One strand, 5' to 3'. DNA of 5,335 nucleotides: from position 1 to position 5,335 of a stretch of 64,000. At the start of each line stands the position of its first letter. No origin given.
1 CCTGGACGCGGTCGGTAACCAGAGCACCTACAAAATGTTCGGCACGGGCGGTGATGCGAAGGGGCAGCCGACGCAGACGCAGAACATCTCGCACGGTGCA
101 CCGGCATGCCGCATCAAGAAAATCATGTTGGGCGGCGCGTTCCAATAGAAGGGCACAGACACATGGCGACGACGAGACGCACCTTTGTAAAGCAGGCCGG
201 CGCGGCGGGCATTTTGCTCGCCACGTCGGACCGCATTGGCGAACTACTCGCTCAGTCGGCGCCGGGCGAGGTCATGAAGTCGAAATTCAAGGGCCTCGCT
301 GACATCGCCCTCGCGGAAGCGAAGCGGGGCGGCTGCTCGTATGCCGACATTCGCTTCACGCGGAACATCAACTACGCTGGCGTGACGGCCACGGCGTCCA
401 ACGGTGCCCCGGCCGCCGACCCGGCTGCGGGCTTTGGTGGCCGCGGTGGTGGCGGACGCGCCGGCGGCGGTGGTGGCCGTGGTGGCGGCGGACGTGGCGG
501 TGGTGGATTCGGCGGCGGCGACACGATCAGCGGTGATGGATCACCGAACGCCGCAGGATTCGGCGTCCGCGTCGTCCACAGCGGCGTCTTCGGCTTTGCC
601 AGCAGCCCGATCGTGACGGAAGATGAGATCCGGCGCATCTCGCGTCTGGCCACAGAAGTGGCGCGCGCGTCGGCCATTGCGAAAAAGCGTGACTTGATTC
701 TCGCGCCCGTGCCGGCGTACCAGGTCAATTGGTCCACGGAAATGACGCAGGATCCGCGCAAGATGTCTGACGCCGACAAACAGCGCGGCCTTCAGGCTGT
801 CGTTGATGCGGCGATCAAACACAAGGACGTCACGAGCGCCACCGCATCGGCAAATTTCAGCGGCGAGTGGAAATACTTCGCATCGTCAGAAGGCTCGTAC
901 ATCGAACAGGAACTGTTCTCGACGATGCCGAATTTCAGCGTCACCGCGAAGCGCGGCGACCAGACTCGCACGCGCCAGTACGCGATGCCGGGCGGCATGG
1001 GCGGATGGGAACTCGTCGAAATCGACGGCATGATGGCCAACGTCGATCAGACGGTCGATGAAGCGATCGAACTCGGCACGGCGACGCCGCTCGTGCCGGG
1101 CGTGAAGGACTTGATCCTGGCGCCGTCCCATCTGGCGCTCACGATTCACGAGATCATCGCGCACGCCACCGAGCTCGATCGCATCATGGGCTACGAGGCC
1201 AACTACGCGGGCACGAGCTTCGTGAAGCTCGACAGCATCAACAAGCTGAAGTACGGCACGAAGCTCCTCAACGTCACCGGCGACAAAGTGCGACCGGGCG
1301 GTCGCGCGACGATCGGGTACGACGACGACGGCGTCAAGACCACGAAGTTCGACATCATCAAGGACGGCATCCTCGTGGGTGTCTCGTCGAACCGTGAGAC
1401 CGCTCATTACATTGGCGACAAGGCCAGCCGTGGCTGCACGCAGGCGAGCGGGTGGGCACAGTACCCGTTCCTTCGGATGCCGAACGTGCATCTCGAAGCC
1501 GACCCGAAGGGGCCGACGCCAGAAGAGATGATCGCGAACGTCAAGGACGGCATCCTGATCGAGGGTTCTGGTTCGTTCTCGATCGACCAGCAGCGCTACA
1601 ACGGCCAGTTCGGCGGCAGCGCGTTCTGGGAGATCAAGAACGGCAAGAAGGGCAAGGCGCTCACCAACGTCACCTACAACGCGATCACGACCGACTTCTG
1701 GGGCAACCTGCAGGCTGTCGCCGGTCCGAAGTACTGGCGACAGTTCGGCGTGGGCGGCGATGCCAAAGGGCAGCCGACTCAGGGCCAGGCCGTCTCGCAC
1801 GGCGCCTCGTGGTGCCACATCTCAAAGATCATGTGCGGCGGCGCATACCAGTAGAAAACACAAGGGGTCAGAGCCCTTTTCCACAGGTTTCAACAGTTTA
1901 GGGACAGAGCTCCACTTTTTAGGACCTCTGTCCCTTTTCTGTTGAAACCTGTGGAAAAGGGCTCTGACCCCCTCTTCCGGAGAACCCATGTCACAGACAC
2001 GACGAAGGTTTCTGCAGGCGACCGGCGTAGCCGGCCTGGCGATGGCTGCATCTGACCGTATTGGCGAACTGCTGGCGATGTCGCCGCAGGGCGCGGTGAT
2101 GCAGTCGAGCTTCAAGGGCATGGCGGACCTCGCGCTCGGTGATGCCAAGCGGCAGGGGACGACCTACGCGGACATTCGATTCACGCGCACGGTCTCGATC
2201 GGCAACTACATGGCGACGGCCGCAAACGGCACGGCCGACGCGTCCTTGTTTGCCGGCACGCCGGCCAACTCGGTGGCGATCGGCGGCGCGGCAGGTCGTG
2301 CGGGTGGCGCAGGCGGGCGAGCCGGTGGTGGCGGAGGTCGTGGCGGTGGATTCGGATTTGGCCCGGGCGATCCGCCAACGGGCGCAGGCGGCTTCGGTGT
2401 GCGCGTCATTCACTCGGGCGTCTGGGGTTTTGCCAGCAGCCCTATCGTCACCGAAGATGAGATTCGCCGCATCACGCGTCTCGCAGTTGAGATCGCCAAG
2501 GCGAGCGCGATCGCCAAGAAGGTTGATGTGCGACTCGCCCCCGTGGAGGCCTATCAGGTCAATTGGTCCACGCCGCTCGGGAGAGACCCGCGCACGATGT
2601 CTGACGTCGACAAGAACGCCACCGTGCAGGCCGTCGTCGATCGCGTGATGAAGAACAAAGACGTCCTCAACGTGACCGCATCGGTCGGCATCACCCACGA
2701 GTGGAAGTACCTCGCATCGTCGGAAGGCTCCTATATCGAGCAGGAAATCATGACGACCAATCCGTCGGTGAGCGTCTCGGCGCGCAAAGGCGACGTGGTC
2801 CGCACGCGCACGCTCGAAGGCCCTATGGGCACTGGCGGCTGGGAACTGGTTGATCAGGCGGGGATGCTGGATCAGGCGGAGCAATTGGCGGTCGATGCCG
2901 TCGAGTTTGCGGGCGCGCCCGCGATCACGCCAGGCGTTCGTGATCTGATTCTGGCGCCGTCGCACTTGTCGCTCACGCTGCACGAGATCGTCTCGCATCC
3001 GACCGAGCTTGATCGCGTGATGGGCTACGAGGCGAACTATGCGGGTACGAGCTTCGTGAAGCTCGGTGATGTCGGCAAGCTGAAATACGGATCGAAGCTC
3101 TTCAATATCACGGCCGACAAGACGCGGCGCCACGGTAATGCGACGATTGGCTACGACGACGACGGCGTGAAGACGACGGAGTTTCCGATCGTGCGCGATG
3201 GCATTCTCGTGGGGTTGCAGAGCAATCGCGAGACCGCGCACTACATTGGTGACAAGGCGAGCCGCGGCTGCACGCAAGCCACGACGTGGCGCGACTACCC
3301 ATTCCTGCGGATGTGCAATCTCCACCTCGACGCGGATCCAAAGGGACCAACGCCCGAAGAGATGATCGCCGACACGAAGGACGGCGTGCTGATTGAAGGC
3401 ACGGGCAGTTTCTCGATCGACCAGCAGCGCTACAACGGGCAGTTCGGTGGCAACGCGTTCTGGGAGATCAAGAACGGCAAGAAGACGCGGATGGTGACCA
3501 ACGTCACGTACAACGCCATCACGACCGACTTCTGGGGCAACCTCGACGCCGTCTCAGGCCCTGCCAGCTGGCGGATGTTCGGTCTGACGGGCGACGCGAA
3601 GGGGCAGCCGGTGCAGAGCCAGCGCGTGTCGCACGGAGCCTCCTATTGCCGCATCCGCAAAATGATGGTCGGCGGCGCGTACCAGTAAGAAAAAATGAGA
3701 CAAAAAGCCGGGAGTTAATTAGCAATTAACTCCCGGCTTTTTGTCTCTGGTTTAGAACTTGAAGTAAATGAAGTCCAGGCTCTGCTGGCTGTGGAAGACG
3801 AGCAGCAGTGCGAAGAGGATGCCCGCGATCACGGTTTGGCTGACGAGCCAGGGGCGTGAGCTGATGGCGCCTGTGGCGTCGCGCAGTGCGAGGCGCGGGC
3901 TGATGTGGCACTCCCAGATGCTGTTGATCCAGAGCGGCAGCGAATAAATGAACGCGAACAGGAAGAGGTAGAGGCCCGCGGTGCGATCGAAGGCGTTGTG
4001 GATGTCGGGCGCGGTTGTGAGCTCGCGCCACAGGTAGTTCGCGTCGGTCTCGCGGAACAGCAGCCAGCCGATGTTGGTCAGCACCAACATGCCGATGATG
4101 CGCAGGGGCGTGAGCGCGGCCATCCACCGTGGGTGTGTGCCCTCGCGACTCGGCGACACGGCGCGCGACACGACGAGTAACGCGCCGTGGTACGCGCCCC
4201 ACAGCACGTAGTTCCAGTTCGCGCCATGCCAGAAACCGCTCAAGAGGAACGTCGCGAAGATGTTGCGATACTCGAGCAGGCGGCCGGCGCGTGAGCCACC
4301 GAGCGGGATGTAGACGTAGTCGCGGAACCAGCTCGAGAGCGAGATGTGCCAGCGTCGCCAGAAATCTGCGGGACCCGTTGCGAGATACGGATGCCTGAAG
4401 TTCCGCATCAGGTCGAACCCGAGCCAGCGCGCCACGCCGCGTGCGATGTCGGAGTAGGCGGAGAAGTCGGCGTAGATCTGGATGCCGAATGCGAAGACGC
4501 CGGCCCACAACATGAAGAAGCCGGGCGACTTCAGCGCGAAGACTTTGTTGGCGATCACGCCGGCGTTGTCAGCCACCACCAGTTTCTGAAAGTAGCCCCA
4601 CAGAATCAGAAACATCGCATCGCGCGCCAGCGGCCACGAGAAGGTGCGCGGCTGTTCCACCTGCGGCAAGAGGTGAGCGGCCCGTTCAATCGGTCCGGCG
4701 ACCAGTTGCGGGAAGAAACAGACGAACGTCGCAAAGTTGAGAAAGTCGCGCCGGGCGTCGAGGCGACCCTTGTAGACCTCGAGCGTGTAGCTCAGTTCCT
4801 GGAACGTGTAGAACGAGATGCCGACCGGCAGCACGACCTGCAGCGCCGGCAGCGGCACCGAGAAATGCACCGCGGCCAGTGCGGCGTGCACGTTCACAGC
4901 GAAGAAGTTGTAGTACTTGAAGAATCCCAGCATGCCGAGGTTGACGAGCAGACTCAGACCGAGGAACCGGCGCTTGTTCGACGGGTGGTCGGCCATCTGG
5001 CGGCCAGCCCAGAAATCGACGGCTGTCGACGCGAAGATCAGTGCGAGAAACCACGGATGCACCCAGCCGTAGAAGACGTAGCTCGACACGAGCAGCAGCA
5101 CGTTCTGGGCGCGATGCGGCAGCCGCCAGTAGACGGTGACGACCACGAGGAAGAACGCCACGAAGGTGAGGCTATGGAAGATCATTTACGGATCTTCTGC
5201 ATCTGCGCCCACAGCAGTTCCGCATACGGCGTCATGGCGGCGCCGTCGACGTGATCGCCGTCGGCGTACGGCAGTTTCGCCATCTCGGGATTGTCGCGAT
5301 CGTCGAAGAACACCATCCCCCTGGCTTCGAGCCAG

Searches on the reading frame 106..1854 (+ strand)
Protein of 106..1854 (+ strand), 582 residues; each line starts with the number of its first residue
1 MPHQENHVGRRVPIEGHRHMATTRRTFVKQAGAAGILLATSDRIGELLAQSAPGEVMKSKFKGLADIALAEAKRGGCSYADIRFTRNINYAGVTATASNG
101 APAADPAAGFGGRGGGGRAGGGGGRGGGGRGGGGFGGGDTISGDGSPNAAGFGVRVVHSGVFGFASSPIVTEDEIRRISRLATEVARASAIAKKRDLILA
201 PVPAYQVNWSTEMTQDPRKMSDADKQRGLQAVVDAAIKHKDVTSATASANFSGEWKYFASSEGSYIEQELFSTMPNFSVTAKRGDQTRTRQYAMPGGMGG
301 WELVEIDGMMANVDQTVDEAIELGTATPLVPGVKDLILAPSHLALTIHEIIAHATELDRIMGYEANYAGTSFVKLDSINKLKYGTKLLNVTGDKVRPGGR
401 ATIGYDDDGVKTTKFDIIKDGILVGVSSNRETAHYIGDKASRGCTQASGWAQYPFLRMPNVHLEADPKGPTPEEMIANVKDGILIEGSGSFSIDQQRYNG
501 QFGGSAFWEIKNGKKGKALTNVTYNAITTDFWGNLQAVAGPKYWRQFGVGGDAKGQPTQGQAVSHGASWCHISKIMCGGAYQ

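Call 55: search_protein_families(library=pfam, proteins=[window:106-1854:+], max_evalue=0.00001)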
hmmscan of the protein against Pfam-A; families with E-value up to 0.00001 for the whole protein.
window:106-1854:+ (582 aa): 1 family
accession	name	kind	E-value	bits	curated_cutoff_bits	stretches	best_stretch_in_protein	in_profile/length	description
PF19289.4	PmbA_TldD_3rd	-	8.4e-26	90.9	22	1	335-544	5-202/220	PmbA/TldA metallopeptidase C-terminal domain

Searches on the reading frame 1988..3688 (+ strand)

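Call 55: search_protein_families(library=pfam, proteins=[window:1988-3688:+], max_evalue=0.00001)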
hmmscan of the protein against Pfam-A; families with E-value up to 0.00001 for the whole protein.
window:1988-3688:+ (566 aa): 2 families
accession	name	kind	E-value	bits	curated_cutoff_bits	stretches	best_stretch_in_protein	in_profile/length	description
PF19289.4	PmbA_TldD_3rd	-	9.3e-29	100.6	22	1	318-563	4-220/220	PmbA/TldA metallopeptidase C-terminal domain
PF01523.21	PmbA_TldD_1st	-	6.6e-06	26.6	20.9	0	135-170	30-65/65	PmbA/TldA metallopeptidase domain 1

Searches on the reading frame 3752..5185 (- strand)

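Call 55: search_protein_families(library=pfam, proteins=[window:3752-5185:-], max_evalue=0.00001)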
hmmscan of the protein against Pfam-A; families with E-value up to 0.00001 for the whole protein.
window:3752-5185:- (477 aa): 1 family
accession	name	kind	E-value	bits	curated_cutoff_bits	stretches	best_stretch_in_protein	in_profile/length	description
PF03062.24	MBOAT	-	5.9e-26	92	27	1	145-358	78-316/337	MBOAT, membrane-bound O-acyltransferase family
